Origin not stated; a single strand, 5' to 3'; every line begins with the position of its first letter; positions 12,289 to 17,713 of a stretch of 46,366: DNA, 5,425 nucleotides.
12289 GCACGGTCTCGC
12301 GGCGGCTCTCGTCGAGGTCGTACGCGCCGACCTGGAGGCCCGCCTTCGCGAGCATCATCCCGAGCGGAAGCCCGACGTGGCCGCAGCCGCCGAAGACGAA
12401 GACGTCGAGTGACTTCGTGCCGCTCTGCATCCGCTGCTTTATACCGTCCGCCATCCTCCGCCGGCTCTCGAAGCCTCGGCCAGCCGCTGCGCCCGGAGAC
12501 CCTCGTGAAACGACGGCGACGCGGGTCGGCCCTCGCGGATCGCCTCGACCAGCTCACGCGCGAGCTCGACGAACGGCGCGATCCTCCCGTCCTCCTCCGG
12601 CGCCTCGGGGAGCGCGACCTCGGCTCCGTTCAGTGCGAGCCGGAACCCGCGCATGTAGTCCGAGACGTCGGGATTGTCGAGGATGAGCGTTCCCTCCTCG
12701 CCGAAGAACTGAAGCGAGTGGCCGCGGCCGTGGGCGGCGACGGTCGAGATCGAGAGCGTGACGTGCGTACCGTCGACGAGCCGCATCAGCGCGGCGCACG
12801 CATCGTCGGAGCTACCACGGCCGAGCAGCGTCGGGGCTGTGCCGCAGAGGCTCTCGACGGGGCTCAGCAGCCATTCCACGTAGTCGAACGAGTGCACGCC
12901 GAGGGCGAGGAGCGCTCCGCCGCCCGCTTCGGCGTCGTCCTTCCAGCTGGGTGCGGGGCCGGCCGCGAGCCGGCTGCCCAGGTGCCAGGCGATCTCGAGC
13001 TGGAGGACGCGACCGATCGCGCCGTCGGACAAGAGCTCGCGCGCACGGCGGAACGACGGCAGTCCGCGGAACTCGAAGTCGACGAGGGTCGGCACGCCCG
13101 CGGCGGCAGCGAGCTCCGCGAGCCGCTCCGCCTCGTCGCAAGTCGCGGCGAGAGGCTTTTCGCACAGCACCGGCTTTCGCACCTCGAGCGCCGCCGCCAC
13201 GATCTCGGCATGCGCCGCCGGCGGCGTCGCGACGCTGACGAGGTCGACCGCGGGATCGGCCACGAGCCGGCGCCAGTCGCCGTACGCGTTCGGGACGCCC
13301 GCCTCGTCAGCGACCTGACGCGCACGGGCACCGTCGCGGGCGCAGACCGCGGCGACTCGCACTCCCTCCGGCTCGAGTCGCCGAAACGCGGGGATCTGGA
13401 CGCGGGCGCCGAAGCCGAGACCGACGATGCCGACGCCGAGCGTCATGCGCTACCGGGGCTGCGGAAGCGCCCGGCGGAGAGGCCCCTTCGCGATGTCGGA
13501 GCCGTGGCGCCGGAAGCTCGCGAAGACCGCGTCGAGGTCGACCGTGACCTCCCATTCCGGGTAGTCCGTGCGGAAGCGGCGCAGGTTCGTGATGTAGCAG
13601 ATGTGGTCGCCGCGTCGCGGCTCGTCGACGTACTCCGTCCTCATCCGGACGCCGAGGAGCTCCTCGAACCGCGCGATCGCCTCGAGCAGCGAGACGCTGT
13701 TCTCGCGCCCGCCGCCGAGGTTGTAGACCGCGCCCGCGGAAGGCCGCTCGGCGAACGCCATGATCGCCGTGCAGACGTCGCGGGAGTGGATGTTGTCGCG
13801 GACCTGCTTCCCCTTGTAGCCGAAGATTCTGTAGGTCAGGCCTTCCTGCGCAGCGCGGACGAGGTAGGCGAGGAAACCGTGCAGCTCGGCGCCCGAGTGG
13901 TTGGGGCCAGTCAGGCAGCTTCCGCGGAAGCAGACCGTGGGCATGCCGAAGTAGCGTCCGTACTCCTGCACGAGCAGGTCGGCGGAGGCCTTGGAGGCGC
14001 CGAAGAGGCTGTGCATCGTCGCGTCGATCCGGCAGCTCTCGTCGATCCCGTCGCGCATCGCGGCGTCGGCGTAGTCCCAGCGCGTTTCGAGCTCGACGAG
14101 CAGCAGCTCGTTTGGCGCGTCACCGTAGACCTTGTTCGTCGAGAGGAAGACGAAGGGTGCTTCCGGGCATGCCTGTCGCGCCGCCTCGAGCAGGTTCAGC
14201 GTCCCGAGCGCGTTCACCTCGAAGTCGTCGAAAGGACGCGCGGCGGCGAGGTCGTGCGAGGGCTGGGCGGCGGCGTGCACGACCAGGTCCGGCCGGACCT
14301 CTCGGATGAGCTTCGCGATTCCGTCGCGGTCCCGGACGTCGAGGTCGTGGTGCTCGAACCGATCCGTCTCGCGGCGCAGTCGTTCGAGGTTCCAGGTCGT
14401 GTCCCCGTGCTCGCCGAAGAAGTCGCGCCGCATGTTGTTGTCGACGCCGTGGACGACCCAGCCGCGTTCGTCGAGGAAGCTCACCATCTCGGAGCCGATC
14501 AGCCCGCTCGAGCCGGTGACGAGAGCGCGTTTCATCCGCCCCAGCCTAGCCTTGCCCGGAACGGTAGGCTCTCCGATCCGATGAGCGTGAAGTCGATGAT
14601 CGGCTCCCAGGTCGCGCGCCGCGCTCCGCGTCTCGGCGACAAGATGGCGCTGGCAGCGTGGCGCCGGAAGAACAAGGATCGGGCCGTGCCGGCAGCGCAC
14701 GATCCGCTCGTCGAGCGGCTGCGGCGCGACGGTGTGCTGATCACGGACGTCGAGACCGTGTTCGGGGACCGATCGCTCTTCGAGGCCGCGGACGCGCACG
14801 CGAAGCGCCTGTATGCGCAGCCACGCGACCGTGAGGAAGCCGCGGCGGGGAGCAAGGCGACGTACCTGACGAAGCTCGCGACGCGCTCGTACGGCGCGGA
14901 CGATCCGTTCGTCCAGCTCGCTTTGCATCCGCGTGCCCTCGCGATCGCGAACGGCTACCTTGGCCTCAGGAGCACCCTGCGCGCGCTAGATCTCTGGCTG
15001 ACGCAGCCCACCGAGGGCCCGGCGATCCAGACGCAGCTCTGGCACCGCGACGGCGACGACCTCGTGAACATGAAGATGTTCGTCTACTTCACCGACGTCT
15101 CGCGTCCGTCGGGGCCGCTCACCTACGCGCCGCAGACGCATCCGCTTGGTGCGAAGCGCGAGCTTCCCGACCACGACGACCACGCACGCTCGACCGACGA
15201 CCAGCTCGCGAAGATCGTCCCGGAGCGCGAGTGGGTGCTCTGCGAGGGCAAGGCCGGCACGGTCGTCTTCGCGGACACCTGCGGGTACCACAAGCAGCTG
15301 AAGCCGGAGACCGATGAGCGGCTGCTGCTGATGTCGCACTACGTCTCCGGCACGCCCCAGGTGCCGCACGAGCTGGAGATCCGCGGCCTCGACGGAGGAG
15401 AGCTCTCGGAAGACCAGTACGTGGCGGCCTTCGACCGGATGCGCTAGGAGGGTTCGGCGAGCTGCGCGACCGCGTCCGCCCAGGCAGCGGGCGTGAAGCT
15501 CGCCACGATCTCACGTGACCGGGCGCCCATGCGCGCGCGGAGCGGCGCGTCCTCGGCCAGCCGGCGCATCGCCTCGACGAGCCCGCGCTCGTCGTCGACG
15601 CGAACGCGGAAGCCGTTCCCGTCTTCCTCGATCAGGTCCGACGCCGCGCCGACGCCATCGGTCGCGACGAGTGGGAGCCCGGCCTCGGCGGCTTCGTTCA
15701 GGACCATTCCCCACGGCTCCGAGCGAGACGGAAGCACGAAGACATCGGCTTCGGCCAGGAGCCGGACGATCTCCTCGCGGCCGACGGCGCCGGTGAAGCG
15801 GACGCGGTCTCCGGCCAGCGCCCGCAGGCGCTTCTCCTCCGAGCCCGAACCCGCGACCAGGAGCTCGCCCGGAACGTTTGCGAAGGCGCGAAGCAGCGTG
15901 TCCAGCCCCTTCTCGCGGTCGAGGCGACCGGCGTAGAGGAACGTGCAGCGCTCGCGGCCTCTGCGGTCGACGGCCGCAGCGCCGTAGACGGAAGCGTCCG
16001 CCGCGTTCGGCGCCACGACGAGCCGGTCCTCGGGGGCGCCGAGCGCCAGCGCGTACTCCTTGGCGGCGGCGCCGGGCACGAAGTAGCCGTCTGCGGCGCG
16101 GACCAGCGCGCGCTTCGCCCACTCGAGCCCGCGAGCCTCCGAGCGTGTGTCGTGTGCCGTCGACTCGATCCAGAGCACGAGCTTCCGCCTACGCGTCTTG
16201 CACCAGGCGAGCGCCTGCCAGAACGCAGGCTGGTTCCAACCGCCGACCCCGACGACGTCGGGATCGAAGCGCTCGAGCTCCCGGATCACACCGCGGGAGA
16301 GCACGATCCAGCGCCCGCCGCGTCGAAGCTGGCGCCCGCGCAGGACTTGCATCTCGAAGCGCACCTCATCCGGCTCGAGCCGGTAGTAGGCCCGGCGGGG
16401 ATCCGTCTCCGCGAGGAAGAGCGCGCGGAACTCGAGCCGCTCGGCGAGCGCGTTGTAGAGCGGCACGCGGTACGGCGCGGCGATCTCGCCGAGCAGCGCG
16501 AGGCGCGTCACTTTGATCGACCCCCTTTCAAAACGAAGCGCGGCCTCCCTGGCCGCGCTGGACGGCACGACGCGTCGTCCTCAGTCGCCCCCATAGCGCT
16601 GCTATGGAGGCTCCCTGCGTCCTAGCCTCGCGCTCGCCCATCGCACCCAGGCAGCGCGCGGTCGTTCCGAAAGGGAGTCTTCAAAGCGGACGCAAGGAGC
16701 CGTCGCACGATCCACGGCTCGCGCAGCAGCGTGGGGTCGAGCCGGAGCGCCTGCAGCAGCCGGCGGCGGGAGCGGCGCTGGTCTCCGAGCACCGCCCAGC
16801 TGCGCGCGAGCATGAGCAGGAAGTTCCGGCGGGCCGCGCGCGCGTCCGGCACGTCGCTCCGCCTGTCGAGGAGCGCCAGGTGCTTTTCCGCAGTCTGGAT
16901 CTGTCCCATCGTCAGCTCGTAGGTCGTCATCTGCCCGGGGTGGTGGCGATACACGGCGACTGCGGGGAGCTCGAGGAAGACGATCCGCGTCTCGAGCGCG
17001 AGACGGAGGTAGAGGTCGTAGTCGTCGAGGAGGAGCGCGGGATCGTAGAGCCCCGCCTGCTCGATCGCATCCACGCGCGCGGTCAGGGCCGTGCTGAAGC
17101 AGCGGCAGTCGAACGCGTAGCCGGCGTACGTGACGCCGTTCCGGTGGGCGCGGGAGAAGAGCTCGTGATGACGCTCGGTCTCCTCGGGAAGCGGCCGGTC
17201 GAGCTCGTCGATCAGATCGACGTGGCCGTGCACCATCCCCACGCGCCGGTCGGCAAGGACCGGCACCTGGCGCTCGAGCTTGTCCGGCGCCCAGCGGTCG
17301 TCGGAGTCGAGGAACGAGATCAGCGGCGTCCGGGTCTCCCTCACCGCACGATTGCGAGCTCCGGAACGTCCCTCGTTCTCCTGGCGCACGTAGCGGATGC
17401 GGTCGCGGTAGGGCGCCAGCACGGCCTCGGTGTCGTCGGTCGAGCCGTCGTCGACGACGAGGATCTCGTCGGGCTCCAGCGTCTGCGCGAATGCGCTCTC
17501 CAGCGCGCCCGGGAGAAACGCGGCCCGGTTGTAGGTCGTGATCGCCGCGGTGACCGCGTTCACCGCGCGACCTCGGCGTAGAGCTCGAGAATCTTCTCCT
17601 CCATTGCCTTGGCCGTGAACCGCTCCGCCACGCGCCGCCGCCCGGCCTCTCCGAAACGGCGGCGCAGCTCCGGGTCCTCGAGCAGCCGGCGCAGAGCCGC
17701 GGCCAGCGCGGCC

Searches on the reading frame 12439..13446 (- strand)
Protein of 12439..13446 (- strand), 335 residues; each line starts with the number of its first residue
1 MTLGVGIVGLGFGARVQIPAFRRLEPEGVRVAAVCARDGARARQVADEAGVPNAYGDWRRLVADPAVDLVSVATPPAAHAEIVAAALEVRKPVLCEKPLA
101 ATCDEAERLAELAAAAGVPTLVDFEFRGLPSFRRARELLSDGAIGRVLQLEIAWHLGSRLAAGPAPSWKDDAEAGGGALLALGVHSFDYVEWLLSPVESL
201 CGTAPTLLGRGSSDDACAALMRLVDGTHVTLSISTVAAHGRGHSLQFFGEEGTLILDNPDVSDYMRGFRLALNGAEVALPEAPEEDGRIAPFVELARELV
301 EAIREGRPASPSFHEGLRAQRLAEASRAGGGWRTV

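Call 12: search_protein_families(library=pfam, proteins=[window:12439-13446:-], max_evalue=0.001)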
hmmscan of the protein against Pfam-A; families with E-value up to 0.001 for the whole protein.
window:12439-13446:- (335 aa): 4 families
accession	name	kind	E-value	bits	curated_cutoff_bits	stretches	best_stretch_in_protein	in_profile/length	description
PF01408.29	GFO_IDH_MocA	-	6.7e-28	98.2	24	1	4-123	2-119/120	Oxidoreductase family, NAD-binding Rossmann fold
PF22725.1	GFO_IDH_MocA_C3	-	7.5e-27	94.2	27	1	132-254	1-123/124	GFO/IDH/MocA C-terminal domain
PF02894.22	GFO_IDH_MocA_C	-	1e-20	74.9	22.9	1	136-325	1-205/218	Oxidoreductase family, C-terminal alpha/beta domain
PF03447.22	NAD_binding_3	-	2.8e-06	28.4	24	1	6-120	3-113/116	Homoserine dehydrogenase, NAD binding domain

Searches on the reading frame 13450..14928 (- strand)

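Call 12: search_protein_families(library=pfam, proteins=[window:13450-14928:-], max_evalue=0.001)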
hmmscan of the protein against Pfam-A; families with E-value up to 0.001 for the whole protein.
window:13450-14928:- (492 aa): 6 families
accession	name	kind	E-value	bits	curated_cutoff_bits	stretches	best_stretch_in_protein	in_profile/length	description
PF01370.27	Epimerase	-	1.2e-43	149.7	20.9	1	135-405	1-240/240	NAD dependent epimerase/dehydratase family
PF16363.11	GDP_Man_Dehyd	-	5e-32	112.1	27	1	136-419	1-262/332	GDP-mannose 4,6 dehydratase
PF04321.23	RmlD_sub_bind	-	3.6e-15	56.2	27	1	134-269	2-106/287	RmlD substrate binding domain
PF02719.21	Polysacc_synt_2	-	6.3e-10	39.1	20.2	1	136-267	2-131/293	Polysaccharide biosynthesis protein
PF07993.18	NAD_binding_4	-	4.1e-09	36.4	20.1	1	207-372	85-242/258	Male sterility protein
PF01073.25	3Beta_HSD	-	1.3e-07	31.4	22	1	136-344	1-186/280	3-beta hydroxysteroid dehydrogenase/isomerase family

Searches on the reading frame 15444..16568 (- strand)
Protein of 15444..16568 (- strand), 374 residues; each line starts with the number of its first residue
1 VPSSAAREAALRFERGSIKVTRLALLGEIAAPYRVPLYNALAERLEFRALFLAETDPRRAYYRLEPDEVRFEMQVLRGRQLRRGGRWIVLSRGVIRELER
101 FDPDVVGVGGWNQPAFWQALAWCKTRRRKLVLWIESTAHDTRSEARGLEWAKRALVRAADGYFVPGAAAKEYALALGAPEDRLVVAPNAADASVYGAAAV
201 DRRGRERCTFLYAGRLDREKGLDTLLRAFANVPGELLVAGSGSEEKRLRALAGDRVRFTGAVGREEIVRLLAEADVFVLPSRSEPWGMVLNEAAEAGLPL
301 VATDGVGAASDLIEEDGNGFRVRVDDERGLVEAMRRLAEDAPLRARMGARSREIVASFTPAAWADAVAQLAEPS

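Call 12: search_protein_families(library=pfam, proteins=[window:15444-16568:-], max_evalue=0.001)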
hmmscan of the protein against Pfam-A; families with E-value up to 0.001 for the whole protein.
window:15444-16568:- (374 aa): 6 families
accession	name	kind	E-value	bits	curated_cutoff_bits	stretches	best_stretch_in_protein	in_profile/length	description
PF00534.26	Glycos_transf_1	-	2.3e-33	115.6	26.4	1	209-353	17-171/172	Glycosyl transferases group 1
PF13692.12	Glyco_trans_1_4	-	2.7e-30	106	27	1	209-340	3-142/142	Glycosyl transferases group 1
PF13439.12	Glyco_transf_4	-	3.9e-11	43.7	28.5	1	46-192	19-168/170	Glycosyltransferase Family 4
PF20706.3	GT4-conflict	-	4.4e-11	42.8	26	1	135-369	124-384/385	Family 4 Glycosyltransferase in conflict systems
PF13579.12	Glyco_trans_4_4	-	1.3e-09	39.1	29.7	1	36-188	9-157/158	Glycosyl transferase 4-like domain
PF13524.12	Glyco_trans_1_2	-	3.3e-05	24.3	25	1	227-366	7-141/144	Glycosyl transferase-like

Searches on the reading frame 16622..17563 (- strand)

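Call 12: search_protein_families(library=pfam, proteins=[window:16622-17563:-], max_evalue=0.001)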
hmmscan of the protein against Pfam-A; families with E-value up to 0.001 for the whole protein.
window:16622-17563:- (313 aa): 4 families
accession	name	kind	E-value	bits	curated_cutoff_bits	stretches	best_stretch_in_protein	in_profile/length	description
PF00535.33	Glycos_transf_2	-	1.1e-33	116.9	23.3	1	7-156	3-156/168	Glycosyl transferase family 2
PF13641.12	Glyco_tranf_2_3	-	6.5e-17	62.8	27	1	4-211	3-216/230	Glycosyltransferase like family 2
PF10111.15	Glyco_tranf_2_2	-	3.7e-12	46.7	27.3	1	32-216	30-226/276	Glycosyltransferase like family 2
PF13632.12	Glyco_trans_2_3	-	0.00029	21.1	27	1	82-213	2-130/198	Glycosyl transferase family group 2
